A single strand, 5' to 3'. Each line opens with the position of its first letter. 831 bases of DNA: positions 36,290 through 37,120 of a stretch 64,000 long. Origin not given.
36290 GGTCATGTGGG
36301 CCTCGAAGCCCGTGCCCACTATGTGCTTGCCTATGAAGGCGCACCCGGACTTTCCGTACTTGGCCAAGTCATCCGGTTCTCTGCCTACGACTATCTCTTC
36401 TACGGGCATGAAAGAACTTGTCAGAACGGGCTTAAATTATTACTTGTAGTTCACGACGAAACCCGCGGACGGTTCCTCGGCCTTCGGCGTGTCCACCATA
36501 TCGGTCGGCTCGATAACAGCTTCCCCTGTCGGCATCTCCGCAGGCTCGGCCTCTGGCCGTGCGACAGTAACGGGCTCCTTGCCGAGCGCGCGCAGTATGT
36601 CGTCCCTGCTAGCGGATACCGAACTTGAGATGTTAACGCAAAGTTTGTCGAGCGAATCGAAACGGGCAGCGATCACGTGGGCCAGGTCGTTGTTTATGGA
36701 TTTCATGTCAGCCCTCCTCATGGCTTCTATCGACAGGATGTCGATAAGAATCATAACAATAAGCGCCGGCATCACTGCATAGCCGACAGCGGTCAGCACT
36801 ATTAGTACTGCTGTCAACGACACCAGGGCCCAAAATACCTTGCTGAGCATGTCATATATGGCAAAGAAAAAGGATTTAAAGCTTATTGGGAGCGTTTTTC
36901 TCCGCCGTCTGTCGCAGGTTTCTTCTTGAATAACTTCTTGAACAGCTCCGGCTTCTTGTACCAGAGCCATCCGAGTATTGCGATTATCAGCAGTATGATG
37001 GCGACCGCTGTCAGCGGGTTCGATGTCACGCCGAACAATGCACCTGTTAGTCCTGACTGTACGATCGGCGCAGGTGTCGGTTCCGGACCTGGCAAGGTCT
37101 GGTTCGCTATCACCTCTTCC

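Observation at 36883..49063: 12-kb co-directional block: three cytoplasmic ORFans plus an N-anchored 599-aa protein translationally coupled to a 2215-aa surface glycoprotein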

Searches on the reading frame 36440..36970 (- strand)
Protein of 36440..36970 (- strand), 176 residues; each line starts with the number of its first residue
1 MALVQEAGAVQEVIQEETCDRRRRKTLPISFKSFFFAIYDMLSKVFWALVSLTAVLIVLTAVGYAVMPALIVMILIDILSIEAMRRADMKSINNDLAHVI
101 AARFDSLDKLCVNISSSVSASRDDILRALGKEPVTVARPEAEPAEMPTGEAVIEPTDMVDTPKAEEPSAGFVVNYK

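Call 4: search_protein_families(library=pfam, proteins=[window:36440-36970:-], max_evalue=0.01)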
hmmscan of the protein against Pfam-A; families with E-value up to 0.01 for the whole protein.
window:36440-36970:- (176 aa): 0 families

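Call 5: search_protein_families(library=phrogs, proteins=[window:36440-36970:-], max_evalue=0.01)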
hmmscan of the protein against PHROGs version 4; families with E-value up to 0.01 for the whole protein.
window:36440-36970:- (176 aa): 0 families

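Call 15: search_protein_families(library=ncbifam, proteins=[window:36440-36970:-], max_evalue=0.01)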
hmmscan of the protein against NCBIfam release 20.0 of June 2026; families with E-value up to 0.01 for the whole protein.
window:36440-36970:- (176 aa): 0 families

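Call 16: search_protein_families(library=padloc, proteins=[window:36440-36970:-], max_evalue=0.01)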
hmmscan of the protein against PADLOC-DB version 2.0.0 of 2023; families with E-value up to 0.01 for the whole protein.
window:36440-36970:- (176 aa): 0 families
